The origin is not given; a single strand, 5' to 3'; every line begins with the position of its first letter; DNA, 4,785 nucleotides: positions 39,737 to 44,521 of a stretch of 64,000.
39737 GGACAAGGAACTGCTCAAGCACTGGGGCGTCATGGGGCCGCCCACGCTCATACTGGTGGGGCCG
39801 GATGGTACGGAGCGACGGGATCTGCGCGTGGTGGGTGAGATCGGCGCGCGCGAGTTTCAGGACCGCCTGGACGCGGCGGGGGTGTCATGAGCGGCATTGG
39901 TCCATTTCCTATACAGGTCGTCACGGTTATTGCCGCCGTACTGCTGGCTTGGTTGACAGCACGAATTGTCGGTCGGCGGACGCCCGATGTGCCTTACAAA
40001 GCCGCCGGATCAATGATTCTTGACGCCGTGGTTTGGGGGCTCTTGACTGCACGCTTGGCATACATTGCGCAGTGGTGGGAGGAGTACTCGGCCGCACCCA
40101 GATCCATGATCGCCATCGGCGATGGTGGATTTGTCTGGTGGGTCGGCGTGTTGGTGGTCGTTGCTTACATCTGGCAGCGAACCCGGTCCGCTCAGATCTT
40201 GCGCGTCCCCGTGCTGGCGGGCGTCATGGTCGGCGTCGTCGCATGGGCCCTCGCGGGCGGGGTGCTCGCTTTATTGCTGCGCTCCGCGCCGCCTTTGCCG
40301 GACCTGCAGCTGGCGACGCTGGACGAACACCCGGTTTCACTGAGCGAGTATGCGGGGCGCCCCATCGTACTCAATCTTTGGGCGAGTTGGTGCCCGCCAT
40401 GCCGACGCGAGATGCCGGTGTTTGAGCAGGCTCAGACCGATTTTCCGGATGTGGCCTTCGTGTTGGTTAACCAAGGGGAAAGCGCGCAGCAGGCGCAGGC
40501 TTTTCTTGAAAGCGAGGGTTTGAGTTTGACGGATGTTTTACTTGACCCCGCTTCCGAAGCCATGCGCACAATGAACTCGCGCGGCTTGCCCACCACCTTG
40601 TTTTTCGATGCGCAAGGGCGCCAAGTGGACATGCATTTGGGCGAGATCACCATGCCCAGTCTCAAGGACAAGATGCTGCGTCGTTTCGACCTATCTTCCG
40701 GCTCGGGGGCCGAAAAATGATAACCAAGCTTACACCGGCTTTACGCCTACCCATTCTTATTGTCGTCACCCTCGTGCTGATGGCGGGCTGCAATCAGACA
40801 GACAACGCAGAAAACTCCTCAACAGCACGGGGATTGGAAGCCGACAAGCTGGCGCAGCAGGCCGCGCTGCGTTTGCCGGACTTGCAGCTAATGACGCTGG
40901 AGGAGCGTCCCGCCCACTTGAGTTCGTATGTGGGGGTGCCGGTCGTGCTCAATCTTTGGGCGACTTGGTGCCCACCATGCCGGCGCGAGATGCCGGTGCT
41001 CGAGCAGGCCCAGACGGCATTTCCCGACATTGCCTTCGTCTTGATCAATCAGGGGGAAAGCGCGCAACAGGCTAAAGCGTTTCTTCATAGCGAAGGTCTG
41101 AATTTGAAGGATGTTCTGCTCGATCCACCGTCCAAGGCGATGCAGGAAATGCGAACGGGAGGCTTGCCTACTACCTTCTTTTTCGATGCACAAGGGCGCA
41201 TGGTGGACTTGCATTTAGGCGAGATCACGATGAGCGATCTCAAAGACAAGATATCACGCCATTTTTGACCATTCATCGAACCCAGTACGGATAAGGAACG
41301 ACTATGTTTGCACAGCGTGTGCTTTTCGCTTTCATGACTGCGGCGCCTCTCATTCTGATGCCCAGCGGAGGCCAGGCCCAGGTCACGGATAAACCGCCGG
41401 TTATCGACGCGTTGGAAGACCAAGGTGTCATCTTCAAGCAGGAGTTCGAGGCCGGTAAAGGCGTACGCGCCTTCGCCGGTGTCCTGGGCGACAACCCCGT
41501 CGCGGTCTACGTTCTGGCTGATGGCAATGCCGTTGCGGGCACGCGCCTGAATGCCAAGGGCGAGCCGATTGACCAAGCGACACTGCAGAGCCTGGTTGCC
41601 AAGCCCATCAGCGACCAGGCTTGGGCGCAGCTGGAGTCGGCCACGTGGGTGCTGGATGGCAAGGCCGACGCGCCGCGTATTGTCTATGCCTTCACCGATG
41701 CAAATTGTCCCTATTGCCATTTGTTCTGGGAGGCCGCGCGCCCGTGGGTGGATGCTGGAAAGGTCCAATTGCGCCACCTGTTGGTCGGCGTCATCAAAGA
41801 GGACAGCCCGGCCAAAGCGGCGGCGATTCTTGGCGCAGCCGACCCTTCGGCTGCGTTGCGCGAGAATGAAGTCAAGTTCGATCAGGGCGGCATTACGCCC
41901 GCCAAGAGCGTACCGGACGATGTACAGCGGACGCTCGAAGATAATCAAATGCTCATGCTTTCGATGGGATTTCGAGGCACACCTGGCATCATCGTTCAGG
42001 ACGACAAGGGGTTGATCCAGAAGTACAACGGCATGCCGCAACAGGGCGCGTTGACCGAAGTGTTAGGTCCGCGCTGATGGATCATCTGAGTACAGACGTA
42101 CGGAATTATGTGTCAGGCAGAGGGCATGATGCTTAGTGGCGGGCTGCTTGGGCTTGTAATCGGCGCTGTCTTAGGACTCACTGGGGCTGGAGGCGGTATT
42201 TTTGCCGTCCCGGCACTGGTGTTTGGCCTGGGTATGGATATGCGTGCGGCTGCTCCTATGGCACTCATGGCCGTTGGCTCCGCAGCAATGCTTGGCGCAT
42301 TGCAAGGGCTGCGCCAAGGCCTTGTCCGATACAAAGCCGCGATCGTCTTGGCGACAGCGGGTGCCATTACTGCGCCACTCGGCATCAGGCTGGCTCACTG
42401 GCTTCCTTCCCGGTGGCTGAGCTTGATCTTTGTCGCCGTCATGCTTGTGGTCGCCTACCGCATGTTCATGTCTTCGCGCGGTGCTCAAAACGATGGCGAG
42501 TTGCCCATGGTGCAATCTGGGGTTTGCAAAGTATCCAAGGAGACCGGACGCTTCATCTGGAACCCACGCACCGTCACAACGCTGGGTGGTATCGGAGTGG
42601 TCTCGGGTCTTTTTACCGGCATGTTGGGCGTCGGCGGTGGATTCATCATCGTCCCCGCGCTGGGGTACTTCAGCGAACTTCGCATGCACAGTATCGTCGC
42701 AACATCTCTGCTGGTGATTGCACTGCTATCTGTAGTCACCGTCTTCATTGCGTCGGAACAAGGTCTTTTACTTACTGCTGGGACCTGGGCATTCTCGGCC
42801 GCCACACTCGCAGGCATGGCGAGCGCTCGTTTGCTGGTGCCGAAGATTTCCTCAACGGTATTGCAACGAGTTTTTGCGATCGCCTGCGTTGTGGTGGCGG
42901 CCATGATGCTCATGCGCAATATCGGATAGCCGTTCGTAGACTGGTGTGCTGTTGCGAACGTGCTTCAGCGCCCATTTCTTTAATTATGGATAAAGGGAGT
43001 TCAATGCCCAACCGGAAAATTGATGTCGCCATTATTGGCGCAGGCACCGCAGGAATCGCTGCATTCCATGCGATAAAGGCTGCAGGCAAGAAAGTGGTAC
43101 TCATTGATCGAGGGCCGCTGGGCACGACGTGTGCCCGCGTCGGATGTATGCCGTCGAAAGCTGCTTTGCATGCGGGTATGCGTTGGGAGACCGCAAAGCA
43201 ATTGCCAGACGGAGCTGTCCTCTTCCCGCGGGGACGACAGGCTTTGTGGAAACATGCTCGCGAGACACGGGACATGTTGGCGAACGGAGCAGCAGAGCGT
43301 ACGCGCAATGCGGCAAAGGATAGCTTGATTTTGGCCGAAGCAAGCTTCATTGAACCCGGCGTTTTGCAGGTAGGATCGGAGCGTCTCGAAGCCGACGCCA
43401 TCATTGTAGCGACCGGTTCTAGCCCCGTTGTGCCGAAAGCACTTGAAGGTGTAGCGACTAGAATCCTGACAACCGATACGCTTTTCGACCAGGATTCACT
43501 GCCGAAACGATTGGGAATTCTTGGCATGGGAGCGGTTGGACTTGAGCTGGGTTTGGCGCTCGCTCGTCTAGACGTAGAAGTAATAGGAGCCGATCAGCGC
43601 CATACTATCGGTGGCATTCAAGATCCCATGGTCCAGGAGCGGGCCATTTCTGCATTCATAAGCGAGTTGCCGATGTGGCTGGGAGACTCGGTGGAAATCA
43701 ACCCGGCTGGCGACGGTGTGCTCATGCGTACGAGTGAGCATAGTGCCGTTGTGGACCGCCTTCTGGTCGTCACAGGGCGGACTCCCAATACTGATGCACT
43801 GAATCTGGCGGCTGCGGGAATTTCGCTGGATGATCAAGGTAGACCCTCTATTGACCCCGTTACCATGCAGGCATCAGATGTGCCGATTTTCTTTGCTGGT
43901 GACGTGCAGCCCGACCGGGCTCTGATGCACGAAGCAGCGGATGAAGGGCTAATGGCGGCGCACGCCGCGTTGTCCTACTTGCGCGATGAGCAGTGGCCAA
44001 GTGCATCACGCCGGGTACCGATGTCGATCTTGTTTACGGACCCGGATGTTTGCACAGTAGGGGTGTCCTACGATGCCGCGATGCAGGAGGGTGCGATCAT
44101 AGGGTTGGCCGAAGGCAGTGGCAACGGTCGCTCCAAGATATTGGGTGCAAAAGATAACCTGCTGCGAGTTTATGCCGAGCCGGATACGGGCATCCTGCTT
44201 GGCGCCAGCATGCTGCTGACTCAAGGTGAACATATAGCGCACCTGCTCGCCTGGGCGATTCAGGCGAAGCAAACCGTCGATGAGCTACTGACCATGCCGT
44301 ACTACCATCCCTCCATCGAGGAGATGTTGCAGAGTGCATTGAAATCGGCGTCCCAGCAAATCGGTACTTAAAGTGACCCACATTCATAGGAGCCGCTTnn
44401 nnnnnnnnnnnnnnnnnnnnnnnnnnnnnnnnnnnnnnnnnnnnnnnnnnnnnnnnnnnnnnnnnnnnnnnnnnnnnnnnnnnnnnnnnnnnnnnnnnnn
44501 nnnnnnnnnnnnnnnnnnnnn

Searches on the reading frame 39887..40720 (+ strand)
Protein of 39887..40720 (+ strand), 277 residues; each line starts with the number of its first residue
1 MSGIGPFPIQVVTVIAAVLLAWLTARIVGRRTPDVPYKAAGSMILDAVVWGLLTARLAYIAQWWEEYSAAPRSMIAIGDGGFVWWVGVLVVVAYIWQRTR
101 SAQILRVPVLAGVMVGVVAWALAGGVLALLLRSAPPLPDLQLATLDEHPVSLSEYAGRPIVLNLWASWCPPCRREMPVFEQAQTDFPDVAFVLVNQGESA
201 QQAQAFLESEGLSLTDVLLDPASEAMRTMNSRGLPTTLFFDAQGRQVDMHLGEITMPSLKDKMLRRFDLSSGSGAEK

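Call 11: search_protein_families(library=pfam, proteins=[window:39887-40720:+])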
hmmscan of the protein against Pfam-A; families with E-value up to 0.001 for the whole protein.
window:39887-40720:+ (277 aa): 6 families
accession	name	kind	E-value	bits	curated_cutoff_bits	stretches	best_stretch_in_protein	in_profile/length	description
PF00578.27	AhpC-TSA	-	9.7e-18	64.7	26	1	137-244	5-119/124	AhpC/TSA family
PF08534.16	Redoxin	-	1.3e-17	64.4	26.6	1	136-253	5-135/148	Redoxin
PF00085.26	Thioredoxin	-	5.9e-08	33.1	23.5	1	157-205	18-67/103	Thioredoxin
PF13905.12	Thioredoxin_8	-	1.3e-07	32.3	27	1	157-245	1-93/94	Thioredoxin-like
PF13098.12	Thioredoxin_2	-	2.5e-07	31.4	27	1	156-255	4-96/104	Thioredoxin-like domain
PF01790.23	LGT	-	3.2e-06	27.1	24.9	1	12-123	16-124/240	Prolipoprotein diacylglyceryl transferase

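Call 39: search_protein_families(library=ncbifam, proteins=[window:39887-40720:+], max_evalue=0.00001)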
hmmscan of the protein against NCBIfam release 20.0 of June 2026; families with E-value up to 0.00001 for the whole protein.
window:39887-40720:+ (277 aa): 9 families
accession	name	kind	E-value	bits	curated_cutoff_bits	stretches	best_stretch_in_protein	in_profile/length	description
NF002854.0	PRK03147.1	subfamily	1.2e-21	77.4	170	1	103-263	7-169/176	thiol-disulfide oxidoreductase ResA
NF047696.1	ThlDiSintTplARhiz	equivalog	3.7e-21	75.9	230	1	76-247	15-194/219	thiol:disulfide interchange protein TlpA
NF041202.1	StoA_CxxC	exception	7.8e-17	61.6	210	1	139-261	35-159/163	endospore biogenesis thiol-disulfide oxidoreductase StoA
TIGR00385.1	dsbE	subfamily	3.1e-12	46.4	123.15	1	137-264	40-168/173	DsbE family thiol:disulfide interchange protein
TIGR01068.1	thioredoxin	equivalog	7.9e-10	38.8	96.8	1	158-206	15-64/101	thioredoxin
NF041054.1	WAxxUGC_long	equivalog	1e-08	34.9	300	1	102-207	51-156/354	ResA-like WAxxUGC motif-containing protein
NF011941.0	PRK15412.1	equivalog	1.6e-08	34.3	359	1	156-255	67-164/185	thiol:disulfide interchange protein DsbE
NF000784.0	PRK00052.4-5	subfamily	1.1e-07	31.3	409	1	4-126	8-130/298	prolipoprotein diacylglyceryl transferase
NF008229.0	PRK10996.1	equivalog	1.2e-07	31.6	125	1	157-201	52-97/141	thioredoxin TrxC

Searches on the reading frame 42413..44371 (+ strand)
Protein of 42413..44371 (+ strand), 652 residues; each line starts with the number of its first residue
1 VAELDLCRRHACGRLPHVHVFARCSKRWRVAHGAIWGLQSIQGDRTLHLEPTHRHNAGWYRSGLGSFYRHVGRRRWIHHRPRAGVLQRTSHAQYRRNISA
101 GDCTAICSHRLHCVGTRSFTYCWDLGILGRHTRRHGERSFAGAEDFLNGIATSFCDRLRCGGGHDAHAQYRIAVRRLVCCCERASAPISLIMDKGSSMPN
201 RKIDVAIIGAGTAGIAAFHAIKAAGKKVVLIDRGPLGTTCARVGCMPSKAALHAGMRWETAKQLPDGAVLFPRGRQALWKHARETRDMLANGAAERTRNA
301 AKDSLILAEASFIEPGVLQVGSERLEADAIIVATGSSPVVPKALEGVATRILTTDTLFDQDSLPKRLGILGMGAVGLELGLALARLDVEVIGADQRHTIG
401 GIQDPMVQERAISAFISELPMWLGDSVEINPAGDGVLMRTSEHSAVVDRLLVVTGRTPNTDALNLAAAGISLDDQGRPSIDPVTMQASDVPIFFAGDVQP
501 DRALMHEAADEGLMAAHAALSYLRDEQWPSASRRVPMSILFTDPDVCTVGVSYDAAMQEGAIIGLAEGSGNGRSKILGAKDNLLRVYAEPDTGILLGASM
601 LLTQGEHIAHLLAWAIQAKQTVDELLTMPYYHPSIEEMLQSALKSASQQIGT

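Call 11: search_protein_families(library=pfam, proteins=[window:42413-44371:+])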
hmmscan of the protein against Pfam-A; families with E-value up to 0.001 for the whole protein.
window:42413-44371:+ (652 aa): 10 families
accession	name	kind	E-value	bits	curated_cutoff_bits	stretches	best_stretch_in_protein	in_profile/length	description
PF07992.20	Pyr_redox_2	-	2.1e-39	136.2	26.1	1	204-512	2-291/291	Pyridine nucleotide-disulphide oxidoreductase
PF02852.28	Pyr_redox_dim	-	5.7e-12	46.3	25.3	1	538-642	3-109/110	Pyridine nucleotide-disulphide oxidoreductase, dimerisation domain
PF13738.12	Pyr_redox_3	-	1.9e-07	31.1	30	0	207-240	2-36/305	Pyridine nucleotide-disulphide oxidoreductase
PF01134.28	GIDA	-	9e-07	28.7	22.1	1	204-336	1-150/391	Glucose inhibited division protein A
PF01266.30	DAO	-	5e-06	26.7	27.9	1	204-329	1-101/353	FAD dependent oxidoreductase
PF00070.33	Pyr_redox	-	1.4e-05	25.9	22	0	366-410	1-45/82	Pyridine nucleotide-disulphide oxidoreductase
PF02826.25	2-Hacid_dh_C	-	3.6e-05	23.6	25.1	0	364-398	36-70/178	D-isomer specific 2-hydroxyacid dehydrogenase, NAD binding domain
PF00890.30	FAD_binding_2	-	7.5e-05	22.5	20.4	1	204-241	1-40/414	FAD binding domain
PF12831.13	FAD_oxidored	-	0.00034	20.5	27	1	204-235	1-32/416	FAD dependent oxidoreductase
PF03486.20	HI0933_like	-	0.00076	19.4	50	0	204-234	2-32/244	HI0933-like protein Rossmann domain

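Call 39: search_protein_families(library=ncbifam, proteins=[window:42413-44371:+], max_evalue=0.00001)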
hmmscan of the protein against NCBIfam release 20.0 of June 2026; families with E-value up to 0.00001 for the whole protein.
window:42413-44371:+ (652 aa): 34 families (the best 25 are shown)
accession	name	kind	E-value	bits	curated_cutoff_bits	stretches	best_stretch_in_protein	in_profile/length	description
NF004939.0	PRK06292.1-1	equivalog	1.4e-155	518.6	435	1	199-650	2-462/476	dihydrolipoyl dehydrogenase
TIGR02053.1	MerA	equivalog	1e-61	209.4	454.45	1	204-645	2-452/465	mercury(II) reductase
TIGR01350.1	lipoamide_DH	equivalog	6.2e-59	199.9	408.8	1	203-649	2-457/461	dihydrolipoyl dehydrogenase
NF004992.0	PRK06370.1-4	equivalog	4e-48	164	629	1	201-644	3-453/459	FAD-containing oxidoreductase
NF005884.0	PRK07846.1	equivalog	9.9e-48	162.9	501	1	202-645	3-450/454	mycothione reductase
NF004991.0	PRK06370.1-3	subfamily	3.7e-45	154.4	620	1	198-642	31-483/509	FAD-containing oxidoreductase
NF010311.1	PRK13748.1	subfamily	9.4e-43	146.9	600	1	196-627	91-529/560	mercury(II) reductase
NF003585.0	PRK05249.1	equivalog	1.5e-42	145.8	465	1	200-642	4-453/464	Si-specific NAD(P)(+) transhydrogenase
NF004947.0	PRK06292.2-5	equivalog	5.5e-42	144.2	592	1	202-646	3-458/474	dihydrolipoyl dehydrogenase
TIGR03452.1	mycothione_red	equivalog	5.6e-41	140.9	635.65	1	202-643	2-449/452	mycothione reductase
NF004776.0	PRK06116.1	equivalog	1.2e-40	139.9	480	1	202-560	4-363/450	glutathione-disulfide reductase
NF004943.0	PRK06292.2-1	equivalog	9.1e-40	136.8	432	1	202-645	3-454/456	dihydrolipoyl dehydrogenase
NF004946.0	PRK06292.2-4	subfamily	1e-35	123.4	634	1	202-648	3-472/487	dihydrolipoyl dehydrogenase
NF004990.0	PRK06370.1-1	equivalog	2.2e-35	122.2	842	1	201-644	3-453/459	FAD-containing oxidoreductase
NF004945.0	PRK06292.2-3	equivalog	9.6e-34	117.1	494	1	201-642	2-448/457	dihydrolipoyl dehydrogenase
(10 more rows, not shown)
